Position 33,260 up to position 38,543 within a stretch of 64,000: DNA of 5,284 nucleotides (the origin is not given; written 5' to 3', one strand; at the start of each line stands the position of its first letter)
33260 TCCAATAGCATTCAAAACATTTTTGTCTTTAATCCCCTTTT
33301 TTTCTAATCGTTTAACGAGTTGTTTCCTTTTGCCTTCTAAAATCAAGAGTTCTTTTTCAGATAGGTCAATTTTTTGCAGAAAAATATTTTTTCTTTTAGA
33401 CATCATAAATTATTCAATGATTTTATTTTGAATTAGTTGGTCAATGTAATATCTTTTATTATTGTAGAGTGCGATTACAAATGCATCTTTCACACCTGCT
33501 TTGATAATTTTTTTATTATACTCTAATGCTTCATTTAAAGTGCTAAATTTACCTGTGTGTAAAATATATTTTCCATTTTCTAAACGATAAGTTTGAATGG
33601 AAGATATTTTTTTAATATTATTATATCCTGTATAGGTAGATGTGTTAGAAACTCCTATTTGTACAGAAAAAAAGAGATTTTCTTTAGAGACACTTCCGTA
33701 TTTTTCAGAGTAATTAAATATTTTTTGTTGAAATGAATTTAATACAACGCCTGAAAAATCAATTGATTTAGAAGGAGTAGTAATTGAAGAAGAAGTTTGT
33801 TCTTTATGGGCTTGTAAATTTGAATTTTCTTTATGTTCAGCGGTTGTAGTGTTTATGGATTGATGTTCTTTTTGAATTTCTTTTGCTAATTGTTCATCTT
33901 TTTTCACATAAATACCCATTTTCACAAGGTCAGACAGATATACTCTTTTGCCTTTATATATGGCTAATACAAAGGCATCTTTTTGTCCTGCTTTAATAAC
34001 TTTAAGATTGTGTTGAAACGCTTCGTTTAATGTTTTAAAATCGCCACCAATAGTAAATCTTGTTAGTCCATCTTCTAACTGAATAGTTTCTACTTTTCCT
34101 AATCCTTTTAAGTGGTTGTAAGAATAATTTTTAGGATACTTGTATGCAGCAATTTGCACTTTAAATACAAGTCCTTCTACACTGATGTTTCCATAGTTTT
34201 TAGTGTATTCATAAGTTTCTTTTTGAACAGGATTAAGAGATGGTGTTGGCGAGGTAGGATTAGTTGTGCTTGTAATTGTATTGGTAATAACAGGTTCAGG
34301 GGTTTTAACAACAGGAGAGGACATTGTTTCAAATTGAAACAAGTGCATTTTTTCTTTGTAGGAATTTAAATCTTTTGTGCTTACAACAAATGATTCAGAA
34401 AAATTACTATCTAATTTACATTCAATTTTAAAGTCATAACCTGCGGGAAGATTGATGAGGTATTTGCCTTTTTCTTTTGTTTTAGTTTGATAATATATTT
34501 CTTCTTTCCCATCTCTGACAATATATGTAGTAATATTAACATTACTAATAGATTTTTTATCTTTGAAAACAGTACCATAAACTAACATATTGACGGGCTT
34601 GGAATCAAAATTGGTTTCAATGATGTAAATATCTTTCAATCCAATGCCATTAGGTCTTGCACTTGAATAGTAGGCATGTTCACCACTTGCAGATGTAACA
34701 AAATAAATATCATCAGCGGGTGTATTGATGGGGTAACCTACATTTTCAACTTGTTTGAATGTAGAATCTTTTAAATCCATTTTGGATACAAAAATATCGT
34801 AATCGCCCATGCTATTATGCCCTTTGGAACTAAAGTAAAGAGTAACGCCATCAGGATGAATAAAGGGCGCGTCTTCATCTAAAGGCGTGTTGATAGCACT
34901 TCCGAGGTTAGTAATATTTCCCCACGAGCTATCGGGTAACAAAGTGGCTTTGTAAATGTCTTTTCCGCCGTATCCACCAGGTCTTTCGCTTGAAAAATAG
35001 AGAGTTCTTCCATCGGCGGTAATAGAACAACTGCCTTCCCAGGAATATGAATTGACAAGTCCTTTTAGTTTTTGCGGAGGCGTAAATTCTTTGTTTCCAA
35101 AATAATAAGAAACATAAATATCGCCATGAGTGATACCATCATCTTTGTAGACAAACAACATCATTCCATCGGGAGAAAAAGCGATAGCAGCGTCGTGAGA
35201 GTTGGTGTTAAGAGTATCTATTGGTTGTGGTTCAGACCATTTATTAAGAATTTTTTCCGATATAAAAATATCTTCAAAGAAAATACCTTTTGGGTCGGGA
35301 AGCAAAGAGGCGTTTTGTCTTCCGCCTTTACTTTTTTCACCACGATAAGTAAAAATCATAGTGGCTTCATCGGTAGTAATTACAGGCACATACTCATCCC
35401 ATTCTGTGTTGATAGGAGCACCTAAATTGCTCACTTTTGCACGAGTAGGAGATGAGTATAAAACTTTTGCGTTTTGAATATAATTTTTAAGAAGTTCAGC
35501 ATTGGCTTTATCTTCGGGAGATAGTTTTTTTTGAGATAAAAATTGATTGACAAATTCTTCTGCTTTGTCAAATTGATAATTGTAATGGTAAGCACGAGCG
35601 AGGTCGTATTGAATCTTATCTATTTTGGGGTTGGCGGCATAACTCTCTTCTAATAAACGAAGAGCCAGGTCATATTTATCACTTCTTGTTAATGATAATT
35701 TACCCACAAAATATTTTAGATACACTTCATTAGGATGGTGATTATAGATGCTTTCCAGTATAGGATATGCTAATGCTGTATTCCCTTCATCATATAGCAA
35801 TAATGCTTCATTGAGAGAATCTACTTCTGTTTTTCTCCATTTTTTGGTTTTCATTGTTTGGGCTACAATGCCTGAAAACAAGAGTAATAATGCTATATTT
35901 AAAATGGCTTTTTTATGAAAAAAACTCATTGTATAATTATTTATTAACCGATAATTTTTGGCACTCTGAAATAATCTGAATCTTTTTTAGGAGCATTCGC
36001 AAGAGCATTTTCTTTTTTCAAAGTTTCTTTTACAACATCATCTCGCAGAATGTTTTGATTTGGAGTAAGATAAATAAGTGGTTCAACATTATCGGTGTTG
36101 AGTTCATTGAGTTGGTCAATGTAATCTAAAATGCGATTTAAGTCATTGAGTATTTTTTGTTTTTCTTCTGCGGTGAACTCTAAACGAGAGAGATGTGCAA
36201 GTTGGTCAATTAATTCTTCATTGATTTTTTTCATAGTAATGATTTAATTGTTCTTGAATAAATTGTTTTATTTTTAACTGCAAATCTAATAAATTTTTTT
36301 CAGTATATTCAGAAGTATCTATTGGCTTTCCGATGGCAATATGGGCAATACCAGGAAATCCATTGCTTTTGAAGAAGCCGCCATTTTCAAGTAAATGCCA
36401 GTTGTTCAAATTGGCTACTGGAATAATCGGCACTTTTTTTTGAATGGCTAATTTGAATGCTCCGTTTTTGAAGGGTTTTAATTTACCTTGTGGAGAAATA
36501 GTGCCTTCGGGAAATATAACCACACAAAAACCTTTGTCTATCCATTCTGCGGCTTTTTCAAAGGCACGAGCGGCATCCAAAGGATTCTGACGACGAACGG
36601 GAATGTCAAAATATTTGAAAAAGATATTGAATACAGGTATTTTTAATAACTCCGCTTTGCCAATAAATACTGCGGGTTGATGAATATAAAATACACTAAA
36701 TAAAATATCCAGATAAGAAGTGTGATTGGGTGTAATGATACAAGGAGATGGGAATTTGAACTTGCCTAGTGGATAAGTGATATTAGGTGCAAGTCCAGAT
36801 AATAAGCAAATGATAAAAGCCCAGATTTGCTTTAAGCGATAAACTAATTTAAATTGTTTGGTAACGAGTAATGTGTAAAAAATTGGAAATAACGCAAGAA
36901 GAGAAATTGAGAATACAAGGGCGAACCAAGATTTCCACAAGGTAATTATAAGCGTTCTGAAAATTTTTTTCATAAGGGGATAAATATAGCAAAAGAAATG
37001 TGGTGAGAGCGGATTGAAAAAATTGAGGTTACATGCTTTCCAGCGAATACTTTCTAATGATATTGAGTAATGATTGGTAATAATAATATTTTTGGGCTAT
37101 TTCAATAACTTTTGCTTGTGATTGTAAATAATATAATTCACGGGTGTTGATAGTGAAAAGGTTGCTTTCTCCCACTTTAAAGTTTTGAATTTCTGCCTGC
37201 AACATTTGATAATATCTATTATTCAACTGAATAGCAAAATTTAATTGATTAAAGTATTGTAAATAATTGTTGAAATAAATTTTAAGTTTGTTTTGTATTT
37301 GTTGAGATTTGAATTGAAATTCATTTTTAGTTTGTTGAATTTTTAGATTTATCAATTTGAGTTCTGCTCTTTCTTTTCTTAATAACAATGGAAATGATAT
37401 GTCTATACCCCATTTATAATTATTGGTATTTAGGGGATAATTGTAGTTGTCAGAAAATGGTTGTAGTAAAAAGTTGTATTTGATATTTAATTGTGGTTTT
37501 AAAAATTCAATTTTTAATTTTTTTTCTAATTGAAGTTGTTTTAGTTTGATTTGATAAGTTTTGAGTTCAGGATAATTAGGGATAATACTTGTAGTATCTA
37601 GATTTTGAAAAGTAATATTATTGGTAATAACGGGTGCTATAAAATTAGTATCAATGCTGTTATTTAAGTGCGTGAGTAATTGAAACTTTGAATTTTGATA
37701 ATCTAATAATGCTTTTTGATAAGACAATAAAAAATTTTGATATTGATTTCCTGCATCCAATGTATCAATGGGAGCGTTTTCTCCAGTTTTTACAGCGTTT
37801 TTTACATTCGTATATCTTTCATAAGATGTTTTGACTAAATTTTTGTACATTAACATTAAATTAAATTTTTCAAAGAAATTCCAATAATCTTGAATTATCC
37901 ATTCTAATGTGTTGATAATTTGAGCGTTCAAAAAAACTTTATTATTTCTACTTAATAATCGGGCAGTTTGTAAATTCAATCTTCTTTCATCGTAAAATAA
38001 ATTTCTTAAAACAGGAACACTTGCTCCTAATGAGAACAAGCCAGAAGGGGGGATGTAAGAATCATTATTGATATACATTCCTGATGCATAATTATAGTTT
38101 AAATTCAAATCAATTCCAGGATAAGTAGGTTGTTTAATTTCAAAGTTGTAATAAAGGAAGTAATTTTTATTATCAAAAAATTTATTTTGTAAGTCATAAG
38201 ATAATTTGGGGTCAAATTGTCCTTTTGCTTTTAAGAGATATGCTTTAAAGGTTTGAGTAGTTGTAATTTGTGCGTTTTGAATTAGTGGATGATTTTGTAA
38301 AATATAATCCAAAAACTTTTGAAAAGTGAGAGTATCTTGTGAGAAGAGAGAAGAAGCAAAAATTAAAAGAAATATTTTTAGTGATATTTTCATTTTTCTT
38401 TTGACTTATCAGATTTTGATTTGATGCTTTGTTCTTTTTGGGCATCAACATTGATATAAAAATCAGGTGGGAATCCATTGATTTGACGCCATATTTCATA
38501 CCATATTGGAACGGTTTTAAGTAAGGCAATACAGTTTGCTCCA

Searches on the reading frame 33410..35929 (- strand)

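Call 6: search_protein_families(library=pfam, proteins=[window:33410-35929:-], max_evalue=0.001)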
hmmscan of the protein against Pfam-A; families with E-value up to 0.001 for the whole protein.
window:33410-35929:- (839 aa): 4 families
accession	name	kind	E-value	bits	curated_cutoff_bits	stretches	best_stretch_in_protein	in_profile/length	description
PF07676.18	PD40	-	9.4e-23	80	20.9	2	288-326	1-37/38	WD40-like Beta Propeller Repeat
PF14559.12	TPR_19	-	2.2e-07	31.5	25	1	83-133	4-54/68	Tetratricopeptide repeat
PF24575.1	TPR_Slam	-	0.00012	22.8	35.2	1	39-125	19-102/104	Surface lipoprotein assembly modifier, N-terminal TPR repeats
PF13428.12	TPR_14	-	0.00046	21.1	23.5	0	106-139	3-36/44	Tetratricopeptide repeat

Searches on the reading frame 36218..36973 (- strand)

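Call 6: search_protein_families(library=pfam, proteins=[window:36218-36973:-], max_evalue=0.001)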
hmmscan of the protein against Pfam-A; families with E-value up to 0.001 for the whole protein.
window:36218-36973:- (251 aa): 1 family
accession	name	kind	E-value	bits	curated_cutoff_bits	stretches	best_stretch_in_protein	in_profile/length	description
PF01553.26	Acyltransferase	-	4.5e-27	94.9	23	1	76-187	14-130/132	Acyltransferase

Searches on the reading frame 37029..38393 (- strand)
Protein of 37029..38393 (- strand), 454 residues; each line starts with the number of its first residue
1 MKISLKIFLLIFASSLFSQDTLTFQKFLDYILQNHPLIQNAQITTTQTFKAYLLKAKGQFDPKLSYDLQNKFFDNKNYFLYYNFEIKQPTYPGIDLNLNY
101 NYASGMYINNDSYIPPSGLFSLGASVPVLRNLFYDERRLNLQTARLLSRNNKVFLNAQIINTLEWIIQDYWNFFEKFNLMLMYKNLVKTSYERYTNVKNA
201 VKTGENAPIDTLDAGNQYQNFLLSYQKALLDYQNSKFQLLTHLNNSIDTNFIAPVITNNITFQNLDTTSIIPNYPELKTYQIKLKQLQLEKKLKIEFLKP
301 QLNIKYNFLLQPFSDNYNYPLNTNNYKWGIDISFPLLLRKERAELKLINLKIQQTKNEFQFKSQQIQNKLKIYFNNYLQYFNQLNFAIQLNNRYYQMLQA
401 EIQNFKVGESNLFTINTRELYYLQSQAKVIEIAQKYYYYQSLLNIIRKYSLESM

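Call 6: search_protein_families(library=pfam, proteins=[window:37029-38393:-], max_evalue=0.001)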
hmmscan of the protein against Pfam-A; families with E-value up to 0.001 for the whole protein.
window:37029-38393:- (454 aa): 1 family
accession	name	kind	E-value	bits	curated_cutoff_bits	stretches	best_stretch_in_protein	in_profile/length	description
PF02321.23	OEP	-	8.8e-26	91.3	22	3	271-444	9-183/187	Outer membrane efflux protein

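Call 7: search_protein_families(library=ncbifam, proteins=[window:37029-38393:-], max_evalue=0.01)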
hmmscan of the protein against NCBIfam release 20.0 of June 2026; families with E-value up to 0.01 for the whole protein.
window:37029-38393:- (454 aa): 0 families
